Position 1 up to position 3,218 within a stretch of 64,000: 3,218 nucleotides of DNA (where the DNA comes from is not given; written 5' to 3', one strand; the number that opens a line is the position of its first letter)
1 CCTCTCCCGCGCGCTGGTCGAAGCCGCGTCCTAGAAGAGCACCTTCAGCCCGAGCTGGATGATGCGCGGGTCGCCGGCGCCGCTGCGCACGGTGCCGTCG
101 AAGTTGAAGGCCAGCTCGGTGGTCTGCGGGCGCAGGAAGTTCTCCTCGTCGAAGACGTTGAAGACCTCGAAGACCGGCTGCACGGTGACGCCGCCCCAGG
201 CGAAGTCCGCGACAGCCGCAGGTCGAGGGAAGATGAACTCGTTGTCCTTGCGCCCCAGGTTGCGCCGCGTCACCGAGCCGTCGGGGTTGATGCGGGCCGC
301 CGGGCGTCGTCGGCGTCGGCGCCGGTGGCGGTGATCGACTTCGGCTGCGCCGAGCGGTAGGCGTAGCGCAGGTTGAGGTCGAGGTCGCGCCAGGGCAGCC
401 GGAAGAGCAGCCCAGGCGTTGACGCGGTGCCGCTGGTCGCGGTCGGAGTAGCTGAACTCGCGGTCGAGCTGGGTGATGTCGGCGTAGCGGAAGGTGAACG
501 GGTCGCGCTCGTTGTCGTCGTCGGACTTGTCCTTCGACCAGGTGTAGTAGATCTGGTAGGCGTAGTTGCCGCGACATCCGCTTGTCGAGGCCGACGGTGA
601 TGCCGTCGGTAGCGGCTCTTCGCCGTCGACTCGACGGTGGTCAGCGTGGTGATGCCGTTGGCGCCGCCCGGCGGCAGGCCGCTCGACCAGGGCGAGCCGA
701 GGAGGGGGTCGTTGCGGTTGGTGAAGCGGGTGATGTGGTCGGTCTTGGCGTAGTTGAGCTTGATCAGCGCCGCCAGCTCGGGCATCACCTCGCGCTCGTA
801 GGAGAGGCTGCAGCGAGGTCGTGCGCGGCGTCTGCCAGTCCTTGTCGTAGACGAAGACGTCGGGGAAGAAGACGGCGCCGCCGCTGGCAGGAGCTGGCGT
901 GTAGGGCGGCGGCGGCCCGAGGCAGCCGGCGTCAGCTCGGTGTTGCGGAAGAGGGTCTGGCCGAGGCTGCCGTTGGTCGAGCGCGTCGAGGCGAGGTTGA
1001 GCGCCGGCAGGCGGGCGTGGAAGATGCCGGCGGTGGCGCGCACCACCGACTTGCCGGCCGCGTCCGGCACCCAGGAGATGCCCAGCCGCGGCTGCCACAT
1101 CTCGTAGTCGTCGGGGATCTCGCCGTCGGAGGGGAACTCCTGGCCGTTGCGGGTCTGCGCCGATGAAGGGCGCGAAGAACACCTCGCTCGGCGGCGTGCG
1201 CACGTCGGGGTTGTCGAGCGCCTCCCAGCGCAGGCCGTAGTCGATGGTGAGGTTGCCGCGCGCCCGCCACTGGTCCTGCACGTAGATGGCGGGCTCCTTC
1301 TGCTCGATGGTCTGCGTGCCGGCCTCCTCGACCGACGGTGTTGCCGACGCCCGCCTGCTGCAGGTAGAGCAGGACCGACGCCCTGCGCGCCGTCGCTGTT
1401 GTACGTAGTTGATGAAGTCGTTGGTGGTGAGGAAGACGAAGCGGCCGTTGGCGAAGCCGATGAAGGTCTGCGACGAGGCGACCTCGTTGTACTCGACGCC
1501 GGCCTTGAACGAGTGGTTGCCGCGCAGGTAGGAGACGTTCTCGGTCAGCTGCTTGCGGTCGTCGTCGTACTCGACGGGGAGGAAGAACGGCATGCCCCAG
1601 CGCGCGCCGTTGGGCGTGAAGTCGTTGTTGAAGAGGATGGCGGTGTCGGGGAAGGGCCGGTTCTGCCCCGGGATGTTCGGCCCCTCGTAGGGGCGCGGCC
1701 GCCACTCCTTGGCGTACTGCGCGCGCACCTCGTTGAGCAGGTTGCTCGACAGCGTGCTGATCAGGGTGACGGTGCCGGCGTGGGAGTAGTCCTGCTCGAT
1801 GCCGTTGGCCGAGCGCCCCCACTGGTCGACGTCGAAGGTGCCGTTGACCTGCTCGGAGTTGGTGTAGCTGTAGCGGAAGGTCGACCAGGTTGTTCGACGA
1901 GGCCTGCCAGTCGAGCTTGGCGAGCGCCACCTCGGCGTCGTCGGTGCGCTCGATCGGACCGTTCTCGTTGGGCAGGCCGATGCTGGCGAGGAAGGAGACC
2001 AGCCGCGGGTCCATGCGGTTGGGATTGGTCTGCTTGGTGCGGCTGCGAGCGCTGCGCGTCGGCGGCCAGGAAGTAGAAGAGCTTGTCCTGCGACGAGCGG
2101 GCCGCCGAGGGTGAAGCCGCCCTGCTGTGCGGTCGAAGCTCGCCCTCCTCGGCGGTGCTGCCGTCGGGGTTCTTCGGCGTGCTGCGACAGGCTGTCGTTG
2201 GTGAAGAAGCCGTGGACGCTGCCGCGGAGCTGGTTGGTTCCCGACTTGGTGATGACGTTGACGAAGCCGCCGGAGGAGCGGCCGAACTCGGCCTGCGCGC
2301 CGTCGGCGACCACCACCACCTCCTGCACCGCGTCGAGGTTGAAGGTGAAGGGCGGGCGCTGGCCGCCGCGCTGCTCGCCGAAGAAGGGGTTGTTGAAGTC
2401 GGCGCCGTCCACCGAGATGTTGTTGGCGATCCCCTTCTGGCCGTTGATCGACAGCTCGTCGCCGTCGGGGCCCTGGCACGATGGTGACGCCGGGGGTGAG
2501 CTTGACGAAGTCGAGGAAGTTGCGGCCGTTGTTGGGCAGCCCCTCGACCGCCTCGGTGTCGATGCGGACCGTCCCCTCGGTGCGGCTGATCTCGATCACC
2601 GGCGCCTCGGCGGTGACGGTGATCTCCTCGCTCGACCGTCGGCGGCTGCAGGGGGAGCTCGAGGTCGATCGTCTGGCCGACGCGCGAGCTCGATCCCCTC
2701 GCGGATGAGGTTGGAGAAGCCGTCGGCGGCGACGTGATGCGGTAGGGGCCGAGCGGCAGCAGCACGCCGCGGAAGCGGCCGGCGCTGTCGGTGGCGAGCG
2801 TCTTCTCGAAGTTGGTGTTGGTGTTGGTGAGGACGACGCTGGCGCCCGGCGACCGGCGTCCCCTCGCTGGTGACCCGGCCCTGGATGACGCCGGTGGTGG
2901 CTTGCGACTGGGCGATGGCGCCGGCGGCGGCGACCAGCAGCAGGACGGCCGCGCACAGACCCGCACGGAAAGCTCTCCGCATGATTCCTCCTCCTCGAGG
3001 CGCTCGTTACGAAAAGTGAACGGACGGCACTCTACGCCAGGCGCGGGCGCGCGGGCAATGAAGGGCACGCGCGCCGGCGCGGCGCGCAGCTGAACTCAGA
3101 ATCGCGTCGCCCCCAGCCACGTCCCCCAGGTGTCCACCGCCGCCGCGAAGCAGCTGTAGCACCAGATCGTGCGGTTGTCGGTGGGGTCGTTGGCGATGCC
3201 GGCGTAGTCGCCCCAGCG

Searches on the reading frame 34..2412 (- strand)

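Call 60: search_protein_families(library=pfam, proteins=[window:34-2412:-], max_evalue=0.001)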
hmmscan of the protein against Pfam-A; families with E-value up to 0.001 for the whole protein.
window:34-2412:- (793 aa): 1 family
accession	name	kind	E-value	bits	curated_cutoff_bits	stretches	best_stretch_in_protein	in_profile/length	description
PF25183.1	OMP_b-brl_4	-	4.3e-36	125.1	30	2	178-402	172-396/838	Outer membrane beta barrel domain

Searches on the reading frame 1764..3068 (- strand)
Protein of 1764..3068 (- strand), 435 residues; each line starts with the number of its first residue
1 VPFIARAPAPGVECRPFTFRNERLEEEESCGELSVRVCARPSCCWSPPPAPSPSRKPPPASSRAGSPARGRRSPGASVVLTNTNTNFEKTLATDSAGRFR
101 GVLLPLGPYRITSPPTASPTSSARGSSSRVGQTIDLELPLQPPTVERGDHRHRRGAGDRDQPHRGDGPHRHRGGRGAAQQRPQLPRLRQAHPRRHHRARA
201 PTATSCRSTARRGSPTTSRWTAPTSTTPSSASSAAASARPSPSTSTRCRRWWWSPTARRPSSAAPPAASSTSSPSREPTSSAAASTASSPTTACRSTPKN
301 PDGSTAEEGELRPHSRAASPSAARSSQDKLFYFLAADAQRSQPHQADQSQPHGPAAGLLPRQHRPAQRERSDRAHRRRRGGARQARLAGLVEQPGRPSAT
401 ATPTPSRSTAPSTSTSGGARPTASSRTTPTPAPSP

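Call 60: search_protein_families(library=pfam, proteins=[window:1764-3068:-], max_evalue=0.001)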
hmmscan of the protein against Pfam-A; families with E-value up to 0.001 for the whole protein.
window:1764-3068:- (435 aa): 1 family
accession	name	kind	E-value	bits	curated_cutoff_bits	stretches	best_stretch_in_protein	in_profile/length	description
PF13620.12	CarboxypepD_reg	-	6e-07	30.2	32.3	1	69-113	10-54/82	Carboxypeptidase regulatory-like domain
